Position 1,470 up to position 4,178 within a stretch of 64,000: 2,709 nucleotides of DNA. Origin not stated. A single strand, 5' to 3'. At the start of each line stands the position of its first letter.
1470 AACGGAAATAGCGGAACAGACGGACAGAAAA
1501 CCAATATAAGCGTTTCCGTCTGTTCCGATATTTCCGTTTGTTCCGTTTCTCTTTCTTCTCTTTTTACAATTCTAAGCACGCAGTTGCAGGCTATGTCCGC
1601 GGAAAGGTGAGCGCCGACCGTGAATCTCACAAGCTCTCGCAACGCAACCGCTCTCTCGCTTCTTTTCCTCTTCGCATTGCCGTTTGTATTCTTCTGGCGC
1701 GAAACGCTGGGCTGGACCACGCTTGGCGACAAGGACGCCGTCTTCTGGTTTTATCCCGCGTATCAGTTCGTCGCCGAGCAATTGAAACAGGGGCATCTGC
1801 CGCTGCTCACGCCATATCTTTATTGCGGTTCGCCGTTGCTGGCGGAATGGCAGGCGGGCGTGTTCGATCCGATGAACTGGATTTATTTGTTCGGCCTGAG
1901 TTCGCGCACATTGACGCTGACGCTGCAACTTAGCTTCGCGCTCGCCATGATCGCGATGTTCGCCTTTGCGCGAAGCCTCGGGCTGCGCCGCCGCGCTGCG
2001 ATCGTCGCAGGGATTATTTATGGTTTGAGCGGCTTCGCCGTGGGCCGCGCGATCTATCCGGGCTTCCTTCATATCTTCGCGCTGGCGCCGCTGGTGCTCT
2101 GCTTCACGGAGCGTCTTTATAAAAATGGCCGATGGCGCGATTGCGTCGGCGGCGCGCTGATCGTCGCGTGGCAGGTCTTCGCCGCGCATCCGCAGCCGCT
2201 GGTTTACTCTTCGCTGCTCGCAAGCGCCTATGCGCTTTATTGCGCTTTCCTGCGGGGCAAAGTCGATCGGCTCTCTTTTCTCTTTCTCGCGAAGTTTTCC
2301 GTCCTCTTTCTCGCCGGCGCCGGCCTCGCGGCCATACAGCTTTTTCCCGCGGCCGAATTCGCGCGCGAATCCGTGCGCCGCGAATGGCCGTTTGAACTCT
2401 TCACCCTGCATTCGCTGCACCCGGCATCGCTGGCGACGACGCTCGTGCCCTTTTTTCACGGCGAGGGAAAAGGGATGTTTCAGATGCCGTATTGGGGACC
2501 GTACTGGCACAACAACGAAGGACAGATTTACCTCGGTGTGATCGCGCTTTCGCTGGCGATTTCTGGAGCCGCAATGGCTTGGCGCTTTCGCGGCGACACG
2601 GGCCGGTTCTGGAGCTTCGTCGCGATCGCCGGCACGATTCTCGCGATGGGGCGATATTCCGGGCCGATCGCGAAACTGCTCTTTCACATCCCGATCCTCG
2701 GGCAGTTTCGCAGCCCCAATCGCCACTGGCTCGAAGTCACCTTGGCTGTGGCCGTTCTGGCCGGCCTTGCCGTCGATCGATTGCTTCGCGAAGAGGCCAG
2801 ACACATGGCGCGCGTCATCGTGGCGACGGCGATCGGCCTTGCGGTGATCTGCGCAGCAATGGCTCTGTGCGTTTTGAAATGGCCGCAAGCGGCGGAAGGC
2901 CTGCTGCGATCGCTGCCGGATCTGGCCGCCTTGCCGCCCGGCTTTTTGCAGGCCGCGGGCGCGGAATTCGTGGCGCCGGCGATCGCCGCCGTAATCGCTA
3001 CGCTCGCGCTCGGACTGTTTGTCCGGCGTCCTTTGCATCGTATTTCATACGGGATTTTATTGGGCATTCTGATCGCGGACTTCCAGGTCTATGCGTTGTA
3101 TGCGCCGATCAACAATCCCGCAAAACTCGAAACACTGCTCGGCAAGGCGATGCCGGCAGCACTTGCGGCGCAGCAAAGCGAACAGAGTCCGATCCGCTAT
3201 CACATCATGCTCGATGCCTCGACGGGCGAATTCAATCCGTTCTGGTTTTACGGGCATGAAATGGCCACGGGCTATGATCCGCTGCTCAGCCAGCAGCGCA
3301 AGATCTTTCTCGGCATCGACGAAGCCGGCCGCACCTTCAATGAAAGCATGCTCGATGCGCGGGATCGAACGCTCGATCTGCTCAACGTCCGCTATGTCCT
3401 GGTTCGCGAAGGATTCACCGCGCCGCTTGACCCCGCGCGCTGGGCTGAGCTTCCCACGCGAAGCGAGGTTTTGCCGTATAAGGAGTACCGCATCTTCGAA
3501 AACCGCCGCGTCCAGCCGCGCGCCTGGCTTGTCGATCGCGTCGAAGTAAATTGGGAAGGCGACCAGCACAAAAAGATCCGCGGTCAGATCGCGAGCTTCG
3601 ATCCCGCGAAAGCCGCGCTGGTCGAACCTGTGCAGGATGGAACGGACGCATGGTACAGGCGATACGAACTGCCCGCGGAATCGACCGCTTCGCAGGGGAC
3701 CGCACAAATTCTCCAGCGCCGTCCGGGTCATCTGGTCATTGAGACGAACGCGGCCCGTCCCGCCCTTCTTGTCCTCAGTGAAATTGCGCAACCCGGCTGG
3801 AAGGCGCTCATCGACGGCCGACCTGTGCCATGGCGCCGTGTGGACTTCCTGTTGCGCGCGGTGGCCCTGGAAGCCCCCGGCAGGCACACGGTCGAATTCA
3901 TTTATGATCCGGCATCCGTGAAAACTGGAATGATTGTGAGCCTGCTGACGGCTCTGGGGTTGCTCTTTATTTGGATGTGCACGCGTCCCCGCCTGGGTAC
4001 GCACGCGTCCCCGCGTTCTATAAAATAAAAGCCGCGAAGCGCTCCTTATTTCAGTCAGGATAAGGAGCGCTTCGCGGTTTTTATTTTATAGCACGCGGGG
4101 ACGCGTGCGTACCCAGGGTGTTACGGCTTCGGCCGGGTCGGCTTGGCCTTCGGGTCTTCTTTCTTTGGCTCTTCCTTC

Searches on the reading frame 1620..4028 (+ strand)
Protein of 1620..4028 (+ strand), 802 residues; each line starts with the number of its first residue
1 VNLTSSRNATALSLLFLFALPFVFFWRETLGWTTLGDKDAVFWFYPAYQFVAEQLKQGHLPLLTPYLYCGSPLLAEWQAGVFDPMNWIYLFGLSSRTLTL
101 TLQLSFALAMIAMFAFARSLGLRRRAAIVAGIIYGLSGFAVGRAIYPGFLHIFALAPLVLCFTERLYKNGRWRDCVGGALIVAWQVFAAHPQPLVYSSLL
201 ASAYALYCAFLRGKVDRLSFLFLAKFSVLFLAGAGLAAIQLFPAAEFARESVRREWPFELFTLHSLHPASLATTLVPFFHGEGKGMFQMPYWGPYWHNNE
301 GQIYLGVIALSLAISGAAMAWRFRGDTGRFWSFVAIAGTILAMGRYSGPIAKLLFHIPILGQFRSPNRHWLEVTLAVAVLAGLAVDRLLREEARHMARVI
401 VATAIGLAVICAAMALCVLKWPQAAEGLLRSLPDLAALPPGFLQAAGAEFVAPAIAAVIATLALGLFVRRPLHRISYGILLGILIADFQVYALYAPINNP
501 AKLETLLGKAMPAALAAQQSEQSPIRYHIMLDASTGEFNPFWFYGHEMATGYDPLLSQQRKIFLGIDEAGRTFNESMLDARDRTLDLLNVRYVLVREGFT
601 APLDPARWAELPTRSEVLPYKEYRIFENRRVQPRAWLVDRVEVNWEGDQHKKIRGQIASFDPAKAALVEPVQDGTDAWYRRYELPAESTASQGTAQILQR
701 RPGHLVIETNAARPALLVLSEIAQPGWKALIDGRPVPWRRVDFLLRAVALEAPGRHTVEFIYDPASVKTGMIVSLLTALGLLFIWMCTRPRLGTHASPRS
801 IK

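Call 90: search_protein_families(library=pfam, proteins=[window:1620-4028:+], max_evalue=0.00001)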
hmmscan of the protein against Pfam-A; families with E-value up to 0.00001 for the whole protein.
window:1620-4028:+ (802 aa): 1 family
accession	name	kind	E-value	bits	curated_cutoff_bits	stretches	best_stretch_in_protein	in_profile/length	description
PF09586.16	YfhO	-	1.6e-09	37.1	28.5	0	694-774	755-835/835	Bacterial membrane protein YfhO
